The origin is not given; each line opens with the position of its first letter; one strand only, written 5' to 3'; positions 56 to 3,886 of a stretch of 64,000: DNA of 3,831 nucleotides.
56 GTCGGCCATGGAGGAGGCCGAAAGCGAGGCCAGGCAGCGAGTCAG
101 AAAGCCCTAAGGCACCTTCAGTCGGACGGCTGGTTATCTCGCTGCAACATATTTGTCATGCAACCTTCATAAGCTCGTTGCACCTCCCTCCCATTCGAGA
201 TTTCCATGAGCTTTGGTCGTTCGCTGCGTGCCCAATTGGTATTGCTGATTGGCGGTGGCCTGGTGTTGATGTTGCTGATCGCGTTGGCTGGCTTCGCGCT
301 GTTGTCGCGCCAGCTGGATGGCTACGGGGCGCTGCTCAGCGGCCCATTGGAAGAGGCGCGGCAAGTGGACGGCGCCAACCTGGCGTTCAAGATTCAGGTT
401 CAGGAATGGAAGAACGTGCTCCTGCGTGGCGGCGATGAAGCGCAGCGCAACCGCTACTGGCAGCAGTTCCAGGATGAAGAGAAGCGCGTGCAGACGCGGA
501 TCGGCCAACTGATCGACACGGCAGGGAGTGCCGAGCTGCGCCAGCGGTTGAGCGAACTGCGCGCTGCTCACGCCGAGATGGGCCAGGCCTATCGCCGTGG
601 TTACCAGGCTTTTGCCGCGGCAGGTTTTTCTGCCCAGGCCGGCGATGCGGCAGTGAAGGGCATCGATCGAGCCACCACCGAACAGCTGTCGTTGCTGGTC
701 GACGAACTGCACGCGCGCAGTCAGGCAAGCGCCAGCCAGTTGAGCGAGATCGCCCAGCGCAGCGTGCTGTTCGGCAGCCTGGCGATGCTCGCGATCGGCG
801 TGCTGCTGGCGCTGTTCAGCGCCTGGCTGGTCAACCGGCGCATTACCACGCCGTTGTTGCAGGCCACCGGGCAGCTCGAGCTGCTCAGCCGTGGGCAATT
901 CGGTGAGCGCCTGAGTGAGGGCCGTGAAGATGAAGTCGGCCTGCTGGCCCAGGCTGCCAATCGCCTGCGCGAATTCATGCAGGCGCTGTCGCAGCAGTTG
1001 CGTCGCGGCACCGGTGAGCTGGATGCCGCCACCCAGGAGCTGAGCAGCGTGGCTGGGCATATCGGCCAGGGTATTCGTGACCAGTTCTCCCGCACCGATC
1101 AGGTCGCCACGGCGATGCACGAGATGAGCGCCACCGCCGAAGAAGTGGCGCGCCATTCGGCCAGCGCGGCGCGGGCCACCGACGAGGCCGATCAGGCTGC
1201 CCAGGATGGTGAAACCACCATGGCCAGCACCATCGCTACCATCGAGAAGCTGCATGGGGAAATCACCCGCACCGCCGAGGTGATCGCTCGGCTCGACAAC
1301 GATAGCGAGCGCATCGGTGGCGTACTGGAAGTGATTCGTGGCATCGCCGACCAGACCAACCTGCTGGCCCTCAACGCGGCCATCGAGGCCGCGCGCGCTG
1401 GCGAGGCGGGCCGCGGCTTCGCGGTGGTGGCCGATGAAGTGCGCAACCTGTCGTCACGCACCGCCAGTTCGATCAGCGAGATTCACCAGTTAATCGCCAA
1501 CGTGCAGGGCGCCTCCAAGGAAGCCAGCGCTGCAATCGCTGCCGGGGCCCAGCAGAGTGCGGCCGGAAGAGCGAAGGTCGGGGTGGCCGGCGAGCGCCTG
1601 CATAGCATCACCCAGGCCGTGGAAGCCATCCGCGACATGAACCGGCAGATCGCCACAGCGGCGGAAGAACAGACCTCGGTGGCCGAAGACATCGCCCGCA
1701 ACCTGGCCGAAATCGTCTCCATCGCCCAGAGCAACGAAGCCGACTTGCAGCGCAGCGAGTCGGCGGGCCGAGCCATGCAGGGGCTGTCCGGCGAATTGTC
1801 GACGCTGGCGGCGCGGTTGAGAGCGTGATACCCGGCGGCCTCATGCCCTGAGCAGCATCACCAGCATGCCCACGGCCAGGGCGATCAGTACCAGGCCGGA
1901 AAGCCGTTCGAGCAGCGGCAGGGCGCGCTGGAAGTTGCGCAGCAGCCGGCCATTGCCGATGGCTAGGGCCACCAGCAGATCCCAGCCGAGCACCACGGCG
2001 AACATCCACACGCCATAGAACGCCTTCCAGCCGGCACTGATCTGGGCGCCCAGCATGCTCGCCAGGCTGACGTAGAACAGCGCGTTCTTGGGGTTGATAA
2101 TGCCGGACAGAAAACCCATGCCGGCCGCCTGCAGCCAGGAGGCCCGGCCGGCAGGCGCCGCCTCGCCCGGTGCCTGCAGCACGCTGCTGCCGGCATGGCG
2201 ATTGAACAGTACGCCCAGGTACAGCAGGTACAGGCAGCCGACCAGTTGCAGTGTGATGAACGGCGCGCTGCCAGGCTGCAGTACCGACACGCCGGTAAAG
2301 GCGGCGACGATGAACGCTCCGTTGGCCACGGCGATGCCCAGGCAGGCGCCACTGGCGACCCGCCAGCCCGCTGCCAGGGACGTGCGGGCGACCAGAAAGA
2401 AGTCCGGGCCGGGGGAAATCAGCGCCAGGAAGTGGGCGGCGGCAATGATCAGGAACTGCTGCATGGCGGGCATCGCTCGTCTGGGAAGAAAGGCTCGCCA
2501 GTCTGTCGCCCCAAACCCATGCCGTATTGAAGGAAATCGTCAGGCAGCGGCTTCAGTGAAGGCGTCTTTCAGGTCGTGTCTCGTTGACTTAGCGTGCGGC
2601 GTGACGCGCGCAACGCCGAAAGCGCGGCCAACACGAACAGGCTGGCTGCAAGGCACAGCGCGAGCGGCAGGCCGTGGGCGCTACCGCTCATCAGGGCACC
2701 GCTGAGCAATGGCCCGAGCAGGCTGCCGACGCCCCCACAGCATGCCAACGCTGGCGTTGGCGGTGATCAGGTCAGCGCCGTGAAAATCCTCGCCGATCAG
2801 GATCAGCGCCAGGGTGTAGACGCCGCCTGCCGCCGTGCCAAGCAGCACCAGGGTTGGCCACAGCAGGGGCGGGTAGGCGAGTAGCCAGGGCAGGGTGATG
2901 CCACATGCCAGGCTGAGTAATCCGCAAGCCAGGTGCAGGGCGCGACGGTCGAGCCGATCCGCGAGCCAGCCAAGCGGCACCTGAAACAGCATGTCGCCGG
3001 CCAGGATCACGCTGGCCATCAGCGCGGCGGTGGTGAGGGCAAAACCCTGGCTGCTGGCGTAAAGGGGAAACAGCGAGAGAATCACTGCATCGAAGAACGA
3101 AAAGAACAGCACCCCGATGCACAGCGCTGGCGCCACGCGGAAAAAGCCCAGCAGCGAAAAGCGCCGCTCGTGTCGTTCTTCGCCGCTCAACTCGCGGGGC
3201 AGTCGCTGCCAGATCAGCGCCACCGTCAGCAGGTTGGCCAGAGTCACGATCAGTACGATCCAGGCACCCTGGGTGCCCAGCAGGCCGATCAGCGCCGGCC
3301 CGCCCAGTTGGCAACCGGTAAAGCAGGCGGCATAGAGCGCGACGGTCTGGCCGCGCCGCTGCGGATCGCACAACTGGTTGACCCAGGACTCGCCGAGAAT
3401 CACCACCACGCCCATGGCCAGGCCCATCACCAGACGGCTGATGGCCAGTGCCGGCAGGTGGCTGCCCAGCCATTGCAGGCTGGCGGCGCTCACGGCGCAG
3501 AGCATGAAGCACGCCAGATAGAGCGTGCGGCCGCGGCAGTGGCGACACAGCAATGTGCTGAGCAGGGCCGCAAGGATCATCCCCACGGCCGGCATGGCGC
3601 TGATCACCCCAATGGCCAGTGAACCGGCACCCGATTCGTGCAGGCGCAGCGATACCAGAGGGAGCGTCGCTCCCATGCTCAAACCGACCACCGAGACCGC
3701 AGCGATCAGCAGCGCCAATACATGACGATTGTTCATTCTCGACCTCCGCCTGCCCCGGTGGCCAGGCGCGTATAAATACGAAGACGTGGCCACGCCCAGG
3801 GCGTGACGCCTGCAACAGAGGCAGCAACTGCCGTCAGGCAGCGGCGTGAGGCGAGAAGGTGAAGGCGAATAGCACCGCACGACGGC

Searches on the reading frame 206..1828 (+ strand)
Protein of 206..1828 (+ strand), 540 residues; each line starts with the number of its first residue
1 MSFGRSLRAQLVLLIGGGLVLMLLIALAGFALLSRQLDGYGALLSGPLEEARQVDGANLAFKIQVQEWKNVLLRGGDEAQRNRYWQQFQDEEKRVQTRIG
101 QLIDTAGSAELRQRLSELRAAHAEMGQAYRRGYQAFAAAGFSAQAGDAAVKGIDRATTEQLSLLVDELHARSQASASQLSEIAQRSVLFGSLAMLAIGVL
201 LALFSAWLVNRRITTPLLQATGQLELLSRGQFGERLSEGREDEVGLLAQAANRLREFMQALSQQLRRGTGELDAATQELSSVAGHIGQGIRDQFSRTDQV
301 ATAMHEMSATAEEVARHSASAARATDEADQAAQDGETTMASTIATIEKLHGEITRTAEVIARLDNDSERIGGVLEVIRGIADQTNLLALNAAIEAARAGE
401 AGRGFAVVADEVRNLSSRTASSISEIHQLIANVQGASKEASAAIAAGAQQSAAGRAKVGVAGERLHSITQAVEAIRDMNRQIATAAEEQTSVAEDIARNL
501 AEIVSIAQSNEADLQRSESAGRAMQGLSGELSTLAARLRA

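Call 8: search_protein_families(library=pfam, proteins=[window:206-1828:+], max_evalue=0.01)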
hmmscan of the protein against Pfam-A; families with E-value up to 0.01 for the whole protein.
window:206-1828:+ (540 aa): 3 families
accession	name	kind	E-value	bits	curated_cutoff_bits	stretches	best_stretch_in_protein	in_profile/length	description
PF00015.26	MCPsignal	-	9.9e-43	146.4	34.6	1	324-505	3-170/172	Methyl-accepting chemotaxis protein (MCP) signalling domain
PF00672.30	HAMP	-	3.7e-05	24.4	25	1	209-255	2-48/53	HAMP domain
PF06103.16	DUF948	-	5.4e-05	23.7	37.2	0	244-314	14-87/89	Bacterial protein of unknown function (DUF948)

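Call 9: search_protein_families(library=ncbifam, proteins=[window:206-1828:+], max_evalue=0.01)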
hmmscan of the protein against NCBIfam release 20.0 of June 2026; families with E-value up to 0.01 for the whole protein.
window:206-1828:+ (540 aa): 15 families
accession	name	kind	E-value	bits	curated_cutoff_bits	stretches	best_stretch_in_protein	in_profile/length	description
NF058645.1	MCPCtpMPsAe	equivalog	7.2e-77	259.4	900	1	165-539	182-557/558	methyl-accepting chemotaxis protein CtpM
NF011622.0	PRK15048.1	equivalog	8.5e-36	124.2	900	1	192-531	194-506/553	methyl-accepting chemotaxis protein II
NF047851.1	MCPCitTducer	equivalog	1.5e-35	123.3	900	1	190-531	193-507/553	methyl-accepting chemotaxis citrate transducer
NF041847.1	transduc_aer2_vibrio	equivalog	1e-32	113.3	1200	1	213-531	455-745/804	aerotaxis transducer Aer2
NF011615.0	PRK15041.1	equivalog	1.1e-29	103.6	947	1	193-531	197-508/554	methyl-accepting chemotaxis protein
NF007309.0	PRK09793.1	equivalog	2.8e-28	99.2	903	1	171-521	174-494/533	methyl-accepting chemotaxis protein IV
NF050802.1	AspChtxCcaA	equivalog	3e-23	82.1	1300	1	306-495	515-694/700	aspartate chemotaxis receptor CcaA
NF038263.1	prot_phos_SiaA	equivalog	1.8e-08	33.4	700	1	188-290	309-415/658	biofilm regulation protein phosphatase SiaA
NF033092.0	HK_WalK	equivalog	7.3e-08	31.4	725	1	177-384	170-366/594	cell wall metabolism sensor histidine kinase WalK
NF040691.1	MtrAB_MtrB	equivalog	1.2e-06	27.8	450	1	179-265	182-264/507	MtrAB system histidine kinase MtrB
NF012163.2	BaeS_SmeS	equivalog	2.3e-05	23.5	500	1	192-267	167-241/457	sensor histidine kinase efflux regulator BaeS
NF007837.0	PRK10549.1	equivalog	3e-05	22.9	603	1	191-267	166-241/466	envelope stress sensor histidine kinase BaeS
NF011874.0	PRK15347.1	equivalog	0.00018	19.7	852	1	195-277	303-389/921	two component system sensor kinase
NF007004.0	PRK09467.1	equivalog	0.0007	18.5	415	1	179-263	147-230/440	two-component system sensor histidine kinase EnvZ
TIGR00996.1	Mtu_fam_mce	paralog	0.0036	16.5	140.5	1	256-377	171-285/291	MCE family protein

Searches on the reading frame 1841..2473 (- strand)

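Call 8: search_protein_families(library=pfam, proteins=[window:1841-2473:-], max_evalue=0.01)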
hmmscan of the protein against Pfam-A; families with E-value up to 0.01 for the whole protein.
window:1841-2473:- (210 aa): 1 family
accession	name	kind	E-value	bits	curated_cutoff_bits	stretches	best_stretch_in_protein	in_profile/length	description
PF01810.24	LysE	-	4e-20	72.5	25.6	1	17-205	3-191/193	LysE type translocator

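Call 9: search_protein_families(library=ncbifam, proteins=[window:1841-2473:-], max_evalue=0.01)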
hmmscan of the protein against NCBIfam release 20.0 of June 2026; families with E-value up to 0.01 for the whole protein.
window:1841-2473:- (210 aa): 4 families
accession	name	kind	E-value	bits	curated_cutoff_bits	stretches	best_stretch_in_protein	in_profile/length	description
TIGR00949.1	2A76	subfamily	4.2e-22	78.8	183.95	1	20-201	1-183/185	homoserine/threonine efflux transporter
NF007591.0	PRK10229.1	equivalog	8e-13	48.6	288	1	5-202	3-201/206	threonine export protein RhtC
NF008201.0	PRK10958.1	equivalog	1.6e-10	40.9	165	1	15-137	18-137/212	leucine efflux protein LeuE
NF007812.0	PRK10520.1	equivalog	2.6e-05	23.9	209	1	16-138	15-133/206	homoserine/homoserine lactone efflux protein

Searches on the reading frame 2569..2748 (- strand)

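Call 8: search_protein_families(library=pfam, proteins=[window:2569-2748:-], max_evalue=0.01)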
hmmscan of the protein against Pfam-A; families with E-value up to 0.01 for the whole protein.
window:2569-2748:- (59 aa): 1 family
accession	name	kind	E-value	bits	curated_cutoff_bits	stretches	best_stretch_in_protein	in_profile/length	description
PF07690.21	MFS_1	-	0.0019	17.6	33.4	1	3-49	128-175/347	Major Facilitator Superfamily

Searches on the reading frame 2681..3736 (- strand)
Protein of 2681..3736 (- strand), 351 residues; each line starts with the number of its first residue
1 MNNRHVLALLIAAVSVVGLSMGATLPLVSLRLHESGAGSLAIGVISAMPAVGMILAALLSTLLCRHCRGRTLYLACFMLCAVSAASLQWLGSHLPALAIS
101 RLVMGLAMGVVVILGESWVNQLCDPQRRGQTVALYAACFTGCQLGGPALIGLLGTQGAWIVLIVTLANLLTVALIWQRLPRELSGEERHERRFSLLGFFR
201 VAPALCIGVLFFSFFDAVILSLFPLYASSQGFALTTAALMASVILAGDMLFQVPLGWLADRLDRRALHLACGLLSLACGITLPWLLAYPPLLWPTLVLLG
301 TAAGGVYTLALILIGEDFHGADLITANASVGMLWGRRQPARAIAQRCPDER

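Call 8: search_protein_families(library=pfam, proteins=[window:2681-3736:-], max_evalue=0.01)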
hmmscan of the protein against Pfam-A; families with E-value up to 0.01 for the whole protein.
window:2681-3736:- (351 aa): 3 families
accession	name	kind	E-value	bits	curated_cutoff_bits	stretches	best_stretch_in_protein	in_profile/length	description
PF07690.21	MFS_1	-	7.8e-31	107.7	33.4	1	12-331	3-336/347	Major Facilitator Superfamily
PF00083.30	Sugar_tr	-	2.5e-08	33.7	22.3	2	39-148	45-156/452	Sugar (and other) transporter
PF12832.13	MFS_1_like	-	9.1e-06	25.4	25.2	1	4-142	212-349/373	MFS_1 like family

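Call 9: search_protein_families(library=ncbifam, proteins=[window:2681-3736:-], max_evalue=0.01)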
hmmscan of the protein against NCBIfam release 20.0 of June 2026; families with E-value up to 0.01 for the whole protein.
window:2681-3736:- (351 aa): 8 families
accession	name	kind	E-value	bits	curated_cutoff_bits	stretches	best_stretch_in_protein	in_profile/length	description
NF002962.0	PRK03633.1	equivalog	4.4e-13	49.1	361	1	7-330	8-326/382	MFS transporter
TIGR00900.1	2A0121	subfamily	1.3e-10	41.2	319.6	2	3-154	208-360/364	H+ Antiporter protein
TIGR00880.1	2_A_01_02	superfamily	1e-07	32.2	131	1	47-177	5-136/141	multidrug resistance protein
TIGR00895.1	2A0115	subfamily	1.5e-06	27.4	418.55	1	39-180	51-193/398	aromatic acid/H+ symport family MFS transporter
TIGR00879.1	SP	subfamily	1.6e-05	23.6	237.8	1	37-145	96-206/510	sugar porter family MFS transporter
TIGR00711.1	efflux_EmrB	subfamily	5e-05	22.2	230.2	1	58-201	55-196/485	DHA2 family efflux MFS transporter permease subunit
NF040895.2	MFS_effux_SdrM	equivalog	0.00025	20.3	550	0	51-172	301-421/441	multidrug efflux MFS transporter SdrM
TIGR00897.2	2A0118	subfamily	0.0055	15.7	375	1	221-311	243-330/401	RbtT/DalT/CsbX family MFS transporter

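Call 10: find_homologous_proteins(query=window:2681-3736:-, max_evalue=1e-20)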
Query window:2681-3736:- (351 aa): 356 proteins with E <= 1e-20 among 8000 candidates; the best 120 are listed.
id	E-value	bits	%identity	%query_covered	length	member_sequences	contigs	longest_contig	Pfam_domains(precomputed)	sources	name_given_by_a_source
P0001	3.0e-203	693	98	95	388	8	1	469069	PF00083.31,PF07690.22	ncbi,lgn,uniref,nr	ncbi:putative MFS family arabinose efflux permease [Pseudomonas sp. AG1028]|uniref:MFS transporter n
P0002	4.3e-166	571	79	95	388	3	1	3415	PF00083.31,PF12832.14,PF07690.22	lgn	-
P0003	1.4e-165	569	80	95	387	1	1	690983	PF00083.31,PF12832.14,PF07690.22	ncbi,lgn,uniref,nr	ncbi:MFS transporter [Phytopseudomonas punonensis]|uniref:Predicted arabinose efflux permease, MFS f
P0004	7.7e-143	494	71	95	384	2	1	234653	PF07690.22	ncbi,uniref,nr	ncbi:MFS transporter [Pseudomonas sp. RIT-PI-S]|uniref:MFS transporter n=1 Tax=Pseudomonas sp. RIT-P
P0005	9.9e-143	494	72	95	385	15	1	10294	PF00083.31,PF12832.14,PF07690.22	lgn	-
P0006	4.1e-139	482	70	95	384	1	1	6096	PF00083.31,PF12832.14,PF07690.22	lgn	-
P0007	8.8e-138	477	69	95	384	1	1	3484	PF00083.31,PF12832.14,PF07690.22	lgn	-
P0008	3.6e-137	475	70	95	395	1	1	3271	PF00083.31,PF07690.22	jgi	-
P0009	1.2e-136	474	68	95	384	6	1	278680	PF00083.31,PF12832.14,PF07690.22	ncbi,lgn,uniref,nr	ncbi:MFS transporter [Pseudomonas sp. PDM16]|uniref:MFS transporter n=1 Tax=Pseudomonas sp. PDM16 Ta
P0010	2.6e-136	473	69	95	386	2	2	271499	PF00083.31,PF07690.22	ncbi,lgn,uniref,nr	ncbi:MFS transporter [Phytopseudomonas dryadis]|uniref:MFS transporter n=1 Tax=Phytopseudomonas drya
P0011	4.3e-136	472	68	95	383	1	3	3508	PF00083.31,PF12832.14,PF07690.22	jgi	jgi:MFS family permease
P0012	1.8e-135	470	68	95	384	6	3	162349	PF00083.31,PF07690.22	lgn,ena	-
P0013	1.9e-135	470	68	95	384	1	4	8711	PF00083.31,PF07690.22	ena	-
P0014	2.4e-135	469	69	93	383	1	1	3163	PF00083.31,PF07690.22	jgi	jgi:MFS family permease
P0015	2.6e-135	469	69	95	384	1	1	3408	PF00083.31,PF12832.14,PF07690.22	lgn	-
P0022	2.7e-134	466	68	95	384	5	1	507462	PF00083.31,PF07690.22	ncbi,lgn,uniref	ncbi:MFS transporter [Aquipseudomonas alcaligenes]|uniref:MFS transporter n=1 Tax=Aquipseudomonas al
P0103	5.4e-114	399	59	95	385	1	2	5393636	PF06779.21,PF00083.31,PF12832.14,PF07690.22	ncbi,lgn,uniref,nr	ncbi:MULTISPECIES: MFS transporter [Pseudomonas]|uniref:MFS transporter n=1 Tax=Pseudomonas TaxID=28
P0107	1.7e-113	398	58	95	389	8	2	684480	PF00083.31,PF12832.14,PF07690.22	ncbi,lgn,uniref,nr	ncbi:MFS transporter [Pseudomonas sp. LA21]|uniref:MFS transporter n=1 Tax=unclassified Pseudomonas 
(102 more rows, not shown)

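Call 12: find_related_loci(query=A1, collection=genome_contigs, flank=4000)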
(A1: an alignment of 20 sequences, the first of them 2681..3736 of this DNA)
Query A1 (351 aa) in genome_contigs; peptide patterns used: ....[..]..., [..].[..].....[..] (x = any residue, [..] = any of these).
549 stretches matched a pattern; 211 encode a relative of the query (tblastn E <= 1e-3); the best 80 are kept; 80 distinct loci.
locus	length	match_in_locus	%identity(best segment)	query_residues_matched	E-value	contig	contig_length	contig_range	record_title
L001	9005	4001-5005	97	1-335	0e+0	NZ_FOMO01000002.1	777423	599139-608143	Phytopseudomonas straminea strain JCM 2783, whole genome shotgun sequence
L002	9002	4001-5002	80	1-335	8e-169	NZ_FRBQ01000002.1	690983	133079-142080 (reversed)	Phytopseudomonas punonensis strain CECT 8089, whole genome shotgun sequence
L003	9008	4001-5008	71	1-335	2e-149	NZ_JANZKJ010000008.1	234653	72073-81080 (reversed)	Pseudomonas sp. RIT-PI-S 8, whole genome shotgun sequence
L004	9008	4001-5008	67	1-335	1e-140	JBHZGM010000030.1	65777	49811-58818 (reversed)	Pseudomonas sp. CR1201 NODE_30_length_65777_cov_35.368202, whole genome shotgun sequence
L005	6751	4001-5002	67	3-335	2e-140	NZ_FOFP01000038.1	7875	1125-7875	Pseudomonas cuatrocienegasensis strain CIP 109853, whole genome shotgun sequence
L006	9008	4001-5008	68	1-335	3e-140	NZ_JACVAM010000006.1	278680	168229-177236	Pseudomonas sp. PDM16 NODE_6_length_278680_cov_51.930746, whole genome shotgun sequence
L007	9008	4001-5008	67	1-335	1e-138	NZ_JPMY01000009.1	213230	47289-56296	Pseudomonas sp. ML96 ML96_Contig_9, whole genome shotgun sequence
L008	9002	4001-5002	66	3-335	3e-138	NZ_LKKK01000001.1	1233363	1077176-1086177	Pseudomonas sp. TTU2014-080ASC scaffold_0, whole genome shotgun sequence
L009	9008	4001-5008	66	1-335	2e-137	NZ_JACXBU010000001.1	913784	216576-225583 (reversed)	Pseudomonas sp. JM0905a NODE_1_length_913784_cov_15.062988, whole genome shotgun sequence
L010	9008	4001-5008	66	1-335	4e-137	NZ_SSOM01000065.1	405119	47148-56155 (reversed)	Pseudomonas sp. BN411 1074, whole genome shotgun sequence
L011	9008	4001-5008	68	1-335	3e-136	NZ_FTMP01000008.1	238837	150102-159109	Aquipseudomonas alcaligenes strain RU36E, whole genome shotgun sequence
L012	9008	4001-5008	68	1-335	2e-135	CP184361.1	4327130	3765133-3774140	Pseudomonas sp. P3C3 chromosome, complete genome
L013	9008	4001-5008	68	1-335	6e-135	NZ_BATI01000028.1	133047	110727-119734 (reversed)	Aquipseudomonas alcaligenes NBRC 14159, whole genome shotgun sequence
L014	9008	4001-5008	68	1-335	1e-133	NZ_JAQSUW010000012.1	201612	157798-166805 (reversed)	Pseudomonas sp. Gutcm_11s 248, whole genome shotgun sequence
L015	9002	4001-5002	69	3-335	5e-132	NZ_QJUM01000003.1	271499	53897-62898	Phytopseudomonas dryadis strain P26B NODE_3_length_271499_cov_70.643803, whole genome shotgun sequence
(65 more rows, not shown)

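Call 33: find_encoding_contigs(protein=P0103, flank=6000, max_places=2)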
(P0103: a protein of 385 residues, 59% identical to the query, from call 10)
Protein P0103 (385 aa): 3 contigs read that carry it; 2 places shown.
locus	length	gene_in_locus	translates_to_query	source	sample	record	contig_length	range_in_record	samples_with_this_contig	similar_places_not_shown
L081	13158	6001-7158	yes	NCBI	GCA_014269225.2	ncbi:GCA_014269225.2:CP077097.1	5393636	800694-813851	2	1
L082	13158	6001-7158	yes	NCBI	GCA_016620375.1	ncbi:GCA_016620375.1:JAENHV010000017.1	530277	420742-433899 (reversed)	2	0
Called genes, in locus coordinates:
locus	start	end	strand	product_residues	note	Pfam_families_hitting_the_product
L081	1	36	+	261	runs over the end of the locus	-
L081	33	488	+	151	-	PF13302:Acetyltransf_3 (faint), PF13527:Acetyltransf_9 (weak), PF00583:Acetyltransf_1, PF13673:Acetyltransf_10, PF13508:Acetyltransf_7, PF08445:FR47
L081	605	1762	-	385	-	-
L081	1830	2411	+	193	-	PF08291:Peptidase_M15_3 (weak), PF05951:Peptidase_M15_2 (weak)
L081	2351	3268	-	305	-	PF00126:HTH_1, PF03466:LysR_substrate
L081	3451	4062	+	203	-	PF01810:LysE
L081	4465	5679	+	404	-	PF07690:MFS_1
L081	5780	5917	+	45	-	-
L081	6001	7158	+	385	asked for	PF06779:MFS_4 (weak), PF07690:MFS_1, PF12832:MFS_1_like (faint), PF00083:Sugar_tr, PF07690:MFS_1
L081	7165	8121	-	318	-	PF16220:DUF4880, PF04773:FecR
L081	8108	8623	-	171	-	PF04542:Sigma70_r2, PF07638:Sigma70_ECF, PF08281:Sigma70_r4_2, PF04545:Sigma70_r4 (weak), PF22233:PhyR_sigma-like (faint)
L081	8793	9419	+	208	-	PF00730:HhH-GPD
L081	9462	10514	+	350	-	PF02805:Ada_Zn_binding, PF00165:HTH_AraC, PF12833:HTH_18, PF02870:Methyltransf_1N (faint), PF01035:DNA_binding_1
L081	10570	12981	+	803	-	PF12607:DUF3772, PF00924:MS_channel_2nd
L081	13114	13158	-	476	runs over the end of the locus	PF00171:Aldedh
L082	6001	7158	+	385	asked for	PF06779:MFS_4 (weak), PF07690:MFS_1, PF12832:MFS_1_like (faint), PF00083:Sugar_tr, PF07690:MFS_1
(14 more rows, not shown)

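Call 34: find_encoding_contigs(protein=P0022, flank=6000, max_places=2)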
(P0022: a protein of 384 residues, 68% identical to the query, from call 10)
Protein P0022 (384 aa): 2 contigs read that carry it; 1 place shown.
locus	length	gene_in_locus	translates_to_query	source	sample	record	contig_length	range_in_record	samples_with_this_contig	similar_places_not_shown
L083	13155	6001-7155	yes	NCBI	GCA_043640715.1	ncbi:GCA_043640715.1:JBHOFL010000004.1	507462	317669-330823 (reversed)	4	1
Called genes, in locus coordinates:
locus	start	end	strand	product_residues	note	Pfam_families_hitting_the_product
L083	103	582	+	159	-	PF01047:MarR, PF12802:MarR_2, PF13404:HTH_AsnC-type, PF13412:HTH_24, PF13545:HTH_Crp_2, PF01037:AsnC_trans_reg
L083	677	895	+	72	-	PF10981:DUF2788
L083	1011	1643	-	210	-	PF00849:PseudoU_synth_2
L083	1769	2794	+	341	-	PF08240:ADH_N, PF00107:ADH_zinc_N, PF13602:ADH_zinc_N_2 (weak)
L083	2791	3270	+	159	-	PF00583:Acetyltransf_1 (weak), PF13673:Acetyltransf_10, PF13508:Acetyltransf_7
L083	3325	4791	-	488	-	PF10423:AMNp_N, PF01048:PNP_UDP_1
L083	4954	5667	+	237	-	-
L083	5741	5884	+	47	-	-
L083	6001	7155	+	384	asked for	PF00083:Sugar_tr (weak), PF07690:MFS_1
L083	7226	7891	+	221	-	PF06912:DUF1275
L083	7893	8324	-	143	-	PF13622:4HBT_3 (weak), PF03061:4HBT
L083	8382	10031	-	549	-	PF18158:AidB_N, PF02770:Acyl-CoA_dh_M, PF00441:Acyl-CoA_dh_1, PF22924:ACOX_C_alpha1, PF08028:Acyl-CoA_dh_2 (weak)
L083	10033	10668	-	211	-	PF00440:TetR_N, PF17932:TetR_C_24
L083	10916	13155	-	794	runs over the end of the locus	PF07696:7TMR-DISMED2, PF07695:7TMR-DISM_7TM, PF00512:HisKA, PF02518:HATPase_c, PF00072:Response_reg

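Call 35: find_encoding_contigs(protein=P0107, flank=6000, max_places=2)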
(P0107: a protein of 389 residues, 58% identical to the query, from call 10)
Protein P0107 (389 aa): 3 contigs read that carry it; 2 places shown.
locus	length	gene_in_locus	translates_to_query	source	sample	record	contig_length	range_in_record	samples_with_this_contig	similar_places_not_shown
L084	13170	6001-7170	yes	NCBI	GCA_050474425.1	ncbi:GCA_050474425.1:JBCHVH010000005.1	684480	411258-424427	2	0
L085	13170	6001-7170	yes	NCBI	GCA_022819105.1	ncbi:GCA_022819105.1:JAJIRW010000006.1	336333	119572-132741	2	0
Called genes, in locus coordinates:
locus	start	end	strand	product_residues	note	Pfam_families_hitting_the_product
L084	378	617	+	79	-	-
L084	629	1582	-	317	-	PF12625:Arabinose_bd, PF12833:HTH_18, PF00165:HTH_AraC (weak)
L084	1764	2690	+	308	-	PF13593:SBF_like, PF01758:SBF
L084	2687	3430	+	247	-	PF01925:TauE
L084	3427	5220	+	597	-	PF07969:Amidohydro_3 (weak)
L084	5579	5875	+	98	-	-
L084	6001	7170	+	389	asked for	PF12832:MFS_1_like (faint), PF00083:Sugar_tr, PF07690:MFS_1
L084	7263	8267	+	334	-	PF01965:DJ-1_PfpI, PF00165:HTH_AraC, PF12833:HTH_18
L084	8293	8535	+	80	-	PF06906:DUF1272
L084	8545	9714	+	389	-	PF07690:MFS_1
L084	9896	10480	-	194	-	PF01521:Fe-S_biosyn, PF01106:NifU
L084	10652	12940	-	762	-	PF06934:CTI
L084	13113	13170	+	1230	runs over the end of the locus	PF02574:S-methyl_trans, PF00809:Pterin_bind, PF02607:B12-binding_2, PF02310:B12-binding, PF02965:Met_synt_B12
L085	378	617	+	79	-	-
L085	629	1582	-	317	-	PF12625:Arabinose_bd, PF12833:HTH_18, PF00165:HTH_AraC (weak)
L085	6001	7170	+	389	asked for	PF12832:MFS_1_like (faint), PF00083:Sugar_tr, PF07690:MFS_1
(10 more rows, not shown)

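Call 63: search_solved_structures(query=P0001, max_evalue=0.001)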
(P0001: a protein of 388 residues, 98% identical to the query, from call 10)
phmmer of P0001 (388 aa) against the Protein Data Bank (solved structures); distinct sequences matched with E-value up to 0.001: 0.
